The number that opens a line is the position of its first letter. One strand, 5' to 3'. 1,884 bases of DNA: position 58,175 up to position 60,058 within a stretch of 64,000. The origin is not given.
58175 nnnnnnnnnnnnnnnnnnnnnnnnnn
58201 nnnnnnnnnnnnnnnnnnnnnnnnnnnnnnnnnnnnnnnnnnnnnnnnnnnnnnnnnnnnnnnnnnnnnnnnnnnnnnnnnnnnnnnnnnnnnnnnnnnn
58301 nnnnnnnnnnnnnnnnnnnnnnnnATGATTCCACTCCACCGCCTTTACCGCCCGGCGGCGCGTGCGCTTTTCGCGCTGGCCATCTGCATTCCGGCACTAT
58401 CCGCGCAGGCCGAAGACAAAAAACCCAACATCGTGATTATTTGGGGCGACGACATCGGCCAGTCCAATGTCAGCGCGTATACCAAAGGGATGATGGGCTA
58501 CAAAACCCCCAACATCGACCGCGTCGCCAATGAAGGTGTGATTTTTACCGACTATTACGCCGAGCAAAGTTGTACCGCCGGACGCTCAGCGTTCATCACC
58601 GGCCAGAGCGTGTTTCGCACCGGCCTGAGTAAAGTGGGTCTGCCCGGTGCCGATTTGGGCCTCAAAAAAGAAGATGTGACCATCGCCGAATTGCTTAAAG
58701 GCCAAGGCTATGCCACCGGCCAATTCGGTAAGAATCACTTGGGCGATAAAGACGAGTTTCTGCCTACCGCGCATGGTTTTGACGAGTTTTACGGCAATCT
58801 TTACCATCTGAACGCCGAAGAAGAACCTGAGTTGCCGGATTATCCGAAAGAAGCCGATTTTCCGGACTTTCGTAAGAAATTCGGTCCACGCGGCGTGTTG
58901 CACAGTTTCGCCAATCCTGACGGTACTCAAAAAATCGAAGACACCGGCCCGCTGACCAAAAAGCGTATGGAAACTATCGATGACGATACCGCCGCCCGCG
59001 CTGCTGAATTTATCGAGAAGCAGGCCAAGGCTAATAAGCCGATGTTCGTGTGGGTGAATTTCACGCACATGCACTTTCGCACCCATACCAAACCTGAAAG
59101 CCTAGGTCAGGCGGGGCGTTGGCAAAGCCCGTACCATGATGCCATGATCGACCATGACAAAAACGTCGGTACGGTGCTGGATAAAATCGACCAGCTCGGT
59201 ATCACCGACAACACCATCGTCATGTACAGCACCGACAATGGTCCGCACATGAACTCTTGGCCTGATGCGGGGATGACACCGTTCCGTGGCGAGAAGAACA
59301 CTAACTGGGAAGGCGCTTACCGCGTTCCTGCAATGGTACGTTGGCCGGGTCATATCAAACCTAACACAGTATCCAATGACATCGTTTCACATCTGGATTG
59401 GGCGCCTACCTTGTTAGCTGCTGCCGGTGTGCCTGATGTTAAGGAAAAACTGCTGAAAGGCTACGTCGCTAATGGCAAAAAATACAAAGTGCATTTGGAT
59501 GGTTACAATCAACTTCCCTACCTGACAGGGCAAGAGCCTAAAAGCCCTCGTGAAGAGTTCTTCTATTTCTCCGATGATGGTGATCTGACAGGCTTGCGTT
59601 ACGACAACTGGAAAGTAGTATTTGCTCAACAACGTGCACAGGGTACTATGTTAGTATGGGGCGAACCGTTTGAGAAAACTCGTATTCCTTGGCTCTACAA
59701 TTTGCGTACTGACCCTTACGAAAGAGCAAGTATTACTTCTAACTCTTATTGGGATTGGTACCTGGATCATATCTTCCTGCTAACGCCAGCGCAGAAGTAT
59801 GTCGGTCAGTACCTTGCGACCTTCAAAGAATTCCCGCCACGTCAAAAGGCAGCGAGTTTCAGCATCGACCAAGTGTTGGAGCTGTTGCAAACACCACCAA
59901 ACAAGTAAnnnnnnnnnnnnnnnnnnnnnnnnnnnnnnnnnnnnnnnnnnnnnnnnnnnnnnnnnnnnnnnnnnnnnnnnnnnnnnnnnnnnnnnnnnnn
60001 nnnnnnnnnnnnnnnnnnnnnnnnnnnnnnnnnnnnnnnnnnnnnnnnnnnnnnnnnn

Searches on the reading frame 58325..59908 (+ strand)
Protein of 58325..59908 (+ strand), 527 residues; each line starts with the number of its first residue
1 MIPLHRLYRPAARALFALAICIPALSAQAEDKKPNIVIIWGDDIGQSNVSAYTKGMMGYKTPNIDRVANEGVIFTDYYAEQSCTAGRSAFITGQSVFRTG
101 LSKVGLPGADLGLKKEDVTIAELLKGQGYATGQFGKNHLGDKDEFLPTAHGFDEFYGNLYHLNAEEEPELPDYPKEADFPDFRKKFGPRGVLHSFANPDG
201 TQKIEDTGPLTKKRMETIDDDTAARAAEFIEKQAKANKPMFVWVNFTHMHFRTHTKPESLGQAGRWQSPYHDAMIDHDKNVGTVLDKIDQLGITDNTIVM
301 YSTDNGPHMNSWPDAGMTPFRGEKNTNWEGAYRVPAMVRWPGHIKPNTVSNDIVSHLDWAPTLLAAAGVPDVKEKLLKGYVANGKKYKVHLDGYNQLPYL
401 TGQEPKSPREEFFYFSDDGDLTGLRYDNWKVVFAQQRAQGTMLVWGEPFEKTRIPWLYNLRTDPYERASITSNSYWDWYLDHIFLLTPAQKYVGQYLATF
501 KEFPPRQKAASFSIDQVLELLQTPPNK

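Call 11: search_protein_families(library=pfam, proteins=[window:58325-59908:+])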
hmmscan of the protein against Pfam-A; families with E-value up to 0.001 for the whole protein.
window:58325-59908:+ (527 aa): 3 families
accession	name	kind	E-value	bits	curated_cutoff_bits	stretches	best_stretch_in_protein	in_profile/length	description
PF00884.28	Sulfatase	-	3.4e-51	174.8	25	1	34-369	1-301/301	Sulfatase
PF16347.10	SGSH_C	-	2.7e-09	37.8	29.3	1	325-371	9-55/154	N-sulphoglucosamine sulphohydrolase, C-terminal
PF14707.11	Sulfatase_C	-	3.9e-08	34.4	30.9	1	407-477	1-76/127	C-terminal region of aryl-sulfatase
